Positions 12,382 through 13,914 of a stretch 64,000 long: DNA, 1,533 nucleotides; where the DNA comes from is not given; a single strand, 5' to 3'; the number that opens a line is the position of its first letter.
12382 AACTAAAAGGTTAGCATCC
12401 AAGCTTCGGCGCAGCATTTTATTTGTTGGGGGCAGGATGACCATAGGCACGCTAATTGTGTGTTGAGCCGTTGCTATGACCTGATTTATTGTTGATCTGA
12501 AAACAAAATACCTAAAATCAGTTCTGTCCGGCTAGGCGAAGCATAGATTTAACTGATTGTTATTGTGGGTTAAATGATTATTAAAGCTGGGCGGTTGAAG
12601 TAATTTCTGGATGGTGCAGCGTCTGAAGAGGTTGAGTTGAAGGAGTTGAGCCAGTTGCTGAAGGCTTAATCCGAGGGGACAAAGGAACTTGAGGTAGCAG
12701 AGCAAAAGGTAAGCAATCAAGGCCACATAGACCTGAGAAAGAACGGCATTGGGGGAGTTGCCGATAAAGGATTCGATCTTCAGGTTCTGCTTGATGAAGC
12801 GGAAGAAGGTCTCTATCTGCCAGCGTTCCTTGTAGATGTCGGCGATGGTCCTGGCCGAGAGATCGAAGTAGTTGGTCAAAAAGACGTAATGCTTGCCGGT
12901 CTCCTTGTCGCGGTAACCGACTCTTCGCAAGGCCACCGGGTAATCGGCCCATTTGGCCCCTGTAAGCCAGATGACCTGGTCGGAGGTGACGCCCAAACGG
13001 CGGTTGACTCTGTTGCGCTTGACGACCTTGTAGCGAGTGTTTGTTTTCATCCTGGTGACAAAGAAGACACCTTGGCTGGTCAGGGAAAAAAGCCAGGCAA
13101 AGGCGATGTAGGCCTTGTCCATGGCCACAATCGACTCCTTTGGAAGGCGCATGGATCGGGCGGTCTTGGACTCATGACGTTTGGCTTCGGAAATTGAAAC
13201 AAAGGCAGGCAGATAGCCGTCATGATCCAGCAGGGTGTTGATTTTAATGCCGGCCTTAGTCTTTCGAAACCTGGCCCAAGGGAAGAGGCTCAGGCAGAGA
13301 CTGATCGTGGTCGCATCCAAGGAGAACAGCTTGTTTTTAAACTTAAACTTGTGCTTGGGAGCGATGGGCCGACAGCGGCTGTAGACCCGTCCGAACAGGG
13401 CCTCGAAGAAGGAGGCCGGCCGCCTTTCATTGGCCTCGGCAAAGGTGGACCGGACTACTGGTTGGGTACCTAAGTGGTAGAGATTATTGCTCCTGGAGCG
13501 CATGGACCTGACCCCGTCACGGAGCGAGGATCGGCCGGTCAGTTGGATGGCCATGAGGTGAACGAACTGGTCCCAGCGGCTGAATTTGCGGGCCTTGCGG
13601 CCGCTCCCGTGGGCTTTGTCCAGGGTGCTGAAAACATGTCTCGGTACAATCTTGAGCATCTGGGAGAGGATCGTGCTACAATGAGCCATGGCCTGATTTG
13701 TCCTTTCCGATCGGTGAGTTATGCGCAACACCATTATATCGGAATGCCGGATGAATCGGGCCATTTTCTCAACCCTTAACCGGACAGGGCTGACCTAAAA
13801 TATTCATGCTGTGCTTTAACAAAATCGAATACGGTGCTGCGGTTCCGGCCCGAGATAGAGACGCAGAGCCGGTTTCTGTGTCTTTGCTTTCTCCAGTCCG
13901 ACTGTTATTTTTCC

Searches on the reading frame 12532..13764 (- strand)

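Call 63: search_protein_families(library=pfam, proteins=[window:12532-13764:-], max_evalue=1)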
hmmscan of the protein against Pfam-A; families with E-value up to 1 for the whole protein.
window:12532-13764:- (410 aa): 5 families
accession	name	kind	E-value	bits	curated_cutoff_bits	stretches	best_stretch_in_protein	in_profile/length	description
PF01609.27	DDE_Tnp_1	-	9.3e-28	97.8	23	1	145-354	5-200/200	Transposase DDE domain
PF14294.11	DUF4372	-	4.4e-23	81.7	25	1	28-100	1-73/74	Domain of unknown function (DUF4372)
PF13701.12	DDE_Tnp_1_4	-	4.5e-05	22.3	34.7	1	211-380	218-396/435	Transposase DDE domain group 1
PF04693.18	DDE_Tnp_2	-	0.0015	18.3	20.2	1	274-367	237-325/327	Archaeal putative transposase ISC1217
PF13612.12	DDE_Tnp_1_3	-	0.0075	16.7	27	1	172-250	45-122/155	Transposase DDE domain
